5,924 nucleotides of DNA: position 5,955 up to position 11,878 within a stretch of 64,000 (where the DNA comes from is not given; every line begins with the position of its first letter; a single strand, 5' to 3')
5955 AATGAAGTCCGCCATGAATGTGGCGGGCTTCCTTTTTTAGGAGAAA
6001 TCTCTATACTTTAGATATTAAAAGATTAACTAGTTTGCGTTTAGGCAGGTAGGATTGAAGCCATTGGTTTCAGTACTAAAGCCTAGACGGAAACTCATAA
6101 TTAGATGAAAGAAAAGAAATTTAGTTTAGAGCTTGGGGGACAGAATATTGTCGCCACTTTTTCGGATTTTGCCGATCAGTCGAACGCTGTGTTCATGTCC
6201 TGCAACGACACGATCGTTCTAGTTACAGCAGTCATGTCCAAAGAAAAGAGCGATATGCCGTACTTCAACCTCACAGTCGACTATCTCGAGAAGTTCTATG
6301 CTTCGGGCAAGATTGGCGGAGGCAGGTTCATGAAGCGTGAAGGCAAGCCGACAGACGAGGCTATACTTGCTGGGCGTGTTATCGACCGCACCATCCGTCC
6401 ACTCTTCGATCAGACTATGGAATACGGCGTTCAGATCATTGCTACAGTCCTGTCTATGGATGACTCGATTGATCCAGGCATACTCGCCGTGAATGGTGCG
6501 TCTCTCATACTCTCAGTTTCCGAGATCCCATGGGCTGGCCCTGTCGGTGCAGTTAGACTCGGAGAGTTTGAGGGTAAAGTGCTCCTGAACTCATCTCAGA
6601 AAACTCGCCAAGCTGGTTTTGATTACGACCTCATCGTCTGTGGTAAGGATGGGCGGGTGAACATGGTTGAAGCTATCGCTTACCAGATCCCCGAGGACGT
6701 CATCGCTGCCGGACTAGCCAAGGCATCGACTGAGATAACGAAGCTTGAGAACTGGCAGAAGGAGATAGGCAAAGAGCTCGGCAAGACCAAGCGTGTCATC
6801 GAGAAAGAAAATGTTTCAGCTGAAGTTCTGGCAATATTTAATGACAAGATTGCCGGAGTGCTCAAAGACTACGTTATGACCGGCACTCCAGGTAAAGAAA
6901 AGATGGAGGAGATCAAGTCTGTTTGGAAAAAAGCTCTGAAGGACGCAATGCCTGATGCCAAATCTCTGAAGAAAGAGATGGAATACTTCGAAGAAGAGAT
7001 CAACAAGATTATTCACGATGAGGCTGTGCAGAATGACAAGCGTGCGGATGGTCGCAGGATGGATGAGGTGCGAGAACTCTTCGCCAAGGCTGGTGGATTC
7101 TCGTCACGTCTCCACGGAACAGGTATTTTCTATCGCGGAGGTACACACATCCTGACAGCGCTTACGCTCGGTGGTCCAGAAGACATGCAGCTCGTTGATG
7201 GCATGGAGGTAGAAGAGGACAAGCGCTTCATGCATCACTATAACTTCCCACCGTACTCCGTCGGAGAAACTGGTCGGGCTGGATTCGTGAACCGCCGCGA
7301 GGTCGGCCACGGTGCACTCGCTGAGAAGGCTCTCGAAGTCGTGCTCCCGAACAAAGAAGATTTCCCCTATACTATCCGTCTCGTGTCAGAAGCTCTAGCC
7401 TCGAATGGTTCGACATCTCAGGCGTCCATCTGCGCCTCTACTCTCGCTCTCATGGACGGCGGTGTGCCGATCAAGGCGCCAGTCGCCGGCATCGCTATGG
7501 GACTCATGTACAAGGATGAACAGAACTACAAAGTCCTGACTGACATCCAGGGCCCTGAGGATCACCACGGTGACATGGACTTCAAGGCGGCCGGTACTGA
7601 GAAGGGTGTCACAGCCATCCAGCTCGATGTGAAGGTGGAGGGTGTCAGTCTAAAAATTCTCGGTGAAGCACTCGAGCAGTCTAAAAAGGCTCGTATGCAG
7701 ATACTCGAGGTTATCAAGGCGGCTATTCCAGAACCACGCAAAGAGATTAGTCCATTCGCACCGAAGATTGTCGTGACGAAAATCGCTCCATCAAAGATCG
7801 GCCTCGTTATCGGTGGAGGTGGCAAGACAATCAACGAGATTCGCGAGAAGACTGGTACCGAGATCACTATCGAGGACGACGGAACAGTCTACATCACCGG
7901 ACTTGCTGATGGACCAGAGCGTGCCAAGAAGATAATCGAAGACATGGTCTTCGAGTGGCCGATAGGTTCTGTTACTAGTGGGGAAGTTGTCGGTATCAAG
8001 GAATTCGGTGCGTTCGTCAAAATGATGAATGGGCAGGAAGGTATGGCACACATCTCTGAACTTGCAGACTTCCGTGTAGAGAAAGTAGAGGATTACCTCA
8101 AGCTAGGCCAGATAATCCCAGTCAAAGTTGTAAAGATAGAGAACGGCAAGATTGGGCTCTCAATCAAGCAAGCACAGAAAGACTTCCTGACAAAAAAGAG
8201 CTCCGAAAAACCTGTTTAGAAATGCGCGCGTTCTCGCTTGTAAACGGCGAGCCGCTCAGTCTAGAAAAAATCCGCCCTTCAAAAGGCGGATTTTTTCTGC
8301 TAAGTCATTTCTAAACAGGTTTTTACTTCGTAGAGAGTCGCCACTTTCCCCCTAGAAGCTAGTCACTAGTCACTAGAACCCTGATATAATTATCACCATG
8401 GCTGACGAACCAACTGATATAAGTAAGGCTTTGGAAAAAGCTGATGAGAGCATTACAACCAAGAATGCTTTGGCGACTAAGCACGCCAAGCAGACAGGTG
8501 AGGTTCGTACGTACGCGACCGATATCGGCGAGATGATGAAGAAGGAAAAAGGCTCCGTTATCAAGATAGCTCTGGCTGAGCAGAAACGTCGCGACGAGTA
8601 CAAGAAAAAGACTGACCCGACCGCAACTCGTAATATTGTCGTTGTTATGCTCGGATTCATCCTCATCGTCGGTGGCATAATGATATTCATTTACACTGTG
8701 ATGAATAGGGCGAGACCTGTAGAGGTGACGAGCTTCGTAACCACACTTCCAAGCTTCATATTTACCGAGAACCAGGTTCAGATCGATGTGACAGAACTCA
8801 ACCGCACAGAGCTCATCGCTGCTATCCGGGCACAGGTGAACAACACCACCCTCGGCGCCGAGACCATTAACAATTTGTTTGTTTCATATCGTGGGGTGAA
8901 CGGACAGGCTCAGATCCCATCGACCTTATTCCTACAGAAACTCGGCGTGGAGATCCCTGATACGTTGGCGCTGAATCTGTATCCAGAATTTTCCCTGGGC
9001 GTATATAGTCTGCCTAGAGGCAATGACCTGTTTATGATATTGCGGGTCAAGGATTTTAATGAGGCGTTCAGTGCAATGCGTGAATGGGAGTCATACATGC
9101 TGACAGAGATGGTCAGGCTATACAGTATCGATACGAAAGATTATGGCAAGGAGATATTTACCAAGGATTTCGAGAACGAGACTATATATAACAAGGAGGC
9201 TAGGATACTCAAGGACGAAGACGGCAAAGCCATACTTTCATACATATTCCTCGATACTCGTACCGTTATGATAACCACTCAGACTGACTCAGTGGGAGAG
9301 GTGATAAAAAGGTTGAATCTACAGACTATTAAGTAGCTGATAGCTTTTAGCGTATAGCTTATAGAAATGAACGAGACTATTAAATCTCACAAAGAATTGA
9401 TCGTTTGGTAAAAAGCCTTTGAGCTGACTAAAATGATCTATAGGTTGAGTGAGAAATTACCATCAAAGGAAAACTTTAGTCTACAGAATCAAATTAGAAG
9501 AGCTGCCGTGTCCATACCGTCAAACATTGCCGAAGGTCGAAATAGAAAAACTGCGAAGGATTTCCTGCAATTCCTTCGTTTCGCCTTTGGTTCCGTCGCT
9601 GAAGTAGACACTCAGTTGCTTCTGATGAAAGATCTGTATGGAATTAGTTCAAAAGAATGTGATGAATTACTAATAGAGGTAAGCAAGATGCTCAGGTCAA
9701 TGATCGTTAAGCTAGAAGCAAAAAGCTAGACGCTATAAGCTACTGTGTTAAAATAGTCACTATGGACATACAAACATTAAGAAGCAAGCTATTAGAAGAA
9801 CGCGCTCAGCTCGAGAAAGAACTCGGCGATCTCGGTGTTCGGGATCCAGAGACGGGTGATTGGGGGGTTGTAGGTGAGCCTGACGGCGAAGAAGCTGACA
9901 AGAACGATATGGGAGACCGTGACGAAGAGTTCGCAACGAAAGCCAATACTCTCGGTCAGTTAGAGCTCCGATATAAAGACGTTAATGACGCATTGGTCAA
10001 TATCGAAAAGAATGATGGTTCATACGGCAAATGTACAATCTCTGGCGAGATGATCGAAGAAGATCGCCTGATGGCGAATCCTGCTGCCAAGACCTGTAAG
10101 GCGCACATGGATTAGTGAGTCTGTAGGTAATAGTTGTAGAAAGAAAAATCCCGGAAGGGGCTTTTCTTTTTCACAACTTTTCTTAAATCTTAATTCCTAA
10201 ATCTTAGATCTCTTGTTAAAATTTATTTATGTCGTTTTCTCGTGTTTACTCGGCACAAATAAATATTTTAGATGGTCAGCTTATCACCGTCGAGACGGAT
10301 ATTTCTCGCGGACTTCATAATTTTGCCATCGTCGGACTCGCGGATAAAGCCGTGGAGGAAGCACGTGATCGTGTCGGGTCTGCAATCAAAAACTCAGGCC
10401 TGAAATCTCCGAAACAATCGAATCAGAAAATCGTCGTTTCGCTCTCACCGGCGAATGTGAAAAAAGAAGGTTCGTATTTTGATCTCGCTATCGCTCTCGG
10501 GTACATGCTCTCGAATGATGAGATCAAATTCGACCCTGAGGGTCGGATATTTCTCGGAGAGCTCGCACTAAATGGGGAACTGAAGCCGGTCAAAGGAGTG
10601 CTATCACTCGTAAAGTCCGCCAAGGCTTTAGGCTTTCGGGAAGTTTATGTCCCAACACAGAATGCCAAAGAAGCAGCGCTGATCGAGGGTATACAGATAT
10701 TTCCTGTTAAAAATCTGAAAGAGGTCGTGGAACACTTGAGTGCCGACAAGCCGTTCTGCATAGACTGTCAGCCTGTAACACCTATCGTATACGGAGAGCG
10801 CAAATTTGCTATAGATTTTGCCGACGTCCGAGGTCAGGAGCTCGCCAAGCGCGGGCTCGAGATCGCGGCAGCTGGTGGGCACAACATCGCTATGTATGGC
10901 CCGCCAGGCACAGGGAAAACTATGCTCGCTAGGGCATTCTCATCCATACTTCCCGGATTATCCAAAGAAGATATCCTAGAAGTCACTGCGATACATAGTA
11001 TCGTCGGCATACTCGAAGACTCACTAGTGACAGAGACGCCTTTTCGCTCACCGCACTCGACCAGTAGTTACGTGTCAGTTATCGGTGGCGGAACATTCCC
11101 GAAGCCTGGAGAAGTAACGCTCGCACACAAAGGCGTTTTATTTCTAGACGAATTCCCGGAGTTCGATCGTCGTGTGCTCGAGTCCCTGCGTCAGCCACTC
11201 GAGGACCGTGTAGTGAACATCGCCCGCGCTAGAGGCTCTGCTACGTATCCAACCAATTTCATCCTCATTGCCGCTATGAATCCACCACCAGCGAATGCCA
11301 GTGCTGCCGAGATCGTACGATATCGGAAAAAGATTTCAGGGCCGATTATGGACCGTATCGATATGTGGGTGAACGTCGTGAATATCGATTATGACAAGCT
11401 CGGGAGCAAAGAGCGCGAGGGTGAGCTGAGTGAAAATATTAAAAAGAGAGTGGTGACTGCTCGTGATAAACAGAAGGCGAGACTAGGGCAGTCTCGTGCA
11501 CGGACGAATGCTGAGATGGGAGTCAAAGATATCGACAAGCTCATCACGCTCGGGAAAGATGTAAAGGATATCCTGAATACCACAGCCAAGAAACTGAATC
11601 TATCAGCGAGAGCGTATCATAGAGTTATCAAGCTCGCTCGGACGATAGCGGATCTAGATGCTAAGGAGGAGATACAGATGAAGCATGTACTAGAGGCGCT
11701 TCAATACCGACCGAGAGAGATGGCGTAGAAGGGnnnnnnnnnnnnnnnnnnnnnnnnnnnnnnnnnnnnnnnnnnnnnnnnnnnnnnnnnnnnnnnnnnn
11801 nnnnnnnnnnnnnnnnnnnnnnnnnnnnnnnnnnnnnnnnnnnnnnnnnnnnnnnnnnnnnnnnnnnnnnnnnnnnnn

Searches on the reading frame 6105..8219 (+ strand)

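Call 19: search_protein_families(library=pfam, max_evalue=0.001, proteins=[window:6105-8219:+])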
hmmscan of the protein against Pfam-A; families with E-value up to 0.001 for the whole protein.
window:6105-8219:+ (704 aa): 4 families
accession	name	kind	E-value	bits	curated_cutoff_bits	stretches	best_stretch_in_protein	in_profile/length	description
PF01138.27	RNase_PH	-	1.4e-37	129.4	25.5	2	28-142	18-130/130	3' exoribonuclease family, domain 1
PF00575.29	S1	-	9.4e-14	52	22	1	620-687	4-73/74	S1 RNA binding domain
PF00013.35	KH_1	-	5.8e-12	45.6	21.5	1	559-613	5-66/66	KH domain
PF03725.20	RNase_PH_C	-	3.8e-06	27.2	20.8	0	459-529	2-67/67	3' exoribonuclease family, domain 2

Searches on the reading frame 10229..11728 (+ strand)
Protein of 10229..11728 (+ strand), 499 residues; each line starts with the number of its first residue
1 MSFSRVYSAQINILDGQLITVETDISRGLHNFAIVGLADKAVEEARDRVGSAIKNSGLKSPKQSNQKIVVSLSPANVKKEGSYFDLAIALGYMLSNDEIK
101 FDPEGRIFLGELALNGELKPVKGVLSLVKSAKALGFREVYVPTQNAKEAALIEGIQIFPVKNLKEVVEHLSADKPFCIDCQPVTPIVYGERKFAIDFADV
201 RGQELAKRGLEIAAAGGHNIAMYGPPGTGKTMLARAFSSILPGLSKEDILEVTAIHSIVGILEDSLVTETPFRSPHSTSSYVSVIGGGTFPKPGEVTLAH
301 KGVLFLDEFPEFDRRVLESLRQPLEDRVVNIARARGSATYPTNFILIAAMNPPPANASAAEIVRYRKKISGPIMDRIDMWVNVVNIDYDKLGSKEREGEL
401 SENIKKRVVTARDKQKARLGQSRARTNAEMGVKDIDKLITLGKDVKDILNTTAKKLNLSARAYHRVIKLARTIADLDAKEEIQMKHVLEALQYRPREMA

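Call 19: search_protein_families(library=pfam, max_evalue=0.001, proteins=[window:10229-11728:+])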
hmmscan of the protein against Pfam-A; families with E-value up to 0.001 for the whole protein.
window:10229-11728:+ (499 aa): 10 families
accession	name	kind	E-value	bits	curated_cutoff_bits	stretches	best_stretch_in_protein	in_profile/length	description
PF01078.27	Mg_chelatase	-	7.4e-77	257.8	20.3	1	196-389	1-205/207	Magnesium chelatase, subunit ChlI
PF13541.12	ChlI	-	1.2e-37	128.9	27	1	21-145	1-121/121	Subunit ChlI of Mg-chelatase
PF13335.12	Mg_chelatase_C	-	3.7e-28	98.4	26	1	399-494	2-94/94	Magnesium chelatase, subunit ChlI C-terminal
PF07728.20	AAA_5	-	1.5e-11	44.9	22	1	221-354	3-125/139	AAA domain (dynein-related subfamily)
PF00493.29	MCM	-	1.2e-10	41.3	23.3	1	193-385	34-206/224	MCM P-loop domain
PF05362.19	Lon_C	-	9.1e-07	29.1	21.1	1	15-170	39-202/205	Lon protease (S16) C-terminal proteolytic domain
PF00158.32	Sigma54_activat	-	2.8e-06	27.6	20.2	1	212-360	17-151/168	Sigma-54 interaction domain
PF00004.35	AAA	-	1.7e-05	25.8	21.2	1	221-312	2-69/131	ATPase family associated with various cellular activities (AAA)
PF05496.18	RuvB_N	-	2.7e-05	24.4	27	0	297-341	81-125/159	Holliday junction DNA helicase RuvB P-loop domain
PF20030.5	bpMoxR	-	0.0006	19.4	27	0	210-245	24-59/205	MoxR domain in the MoxR-vWA-beta-propeller ternary systems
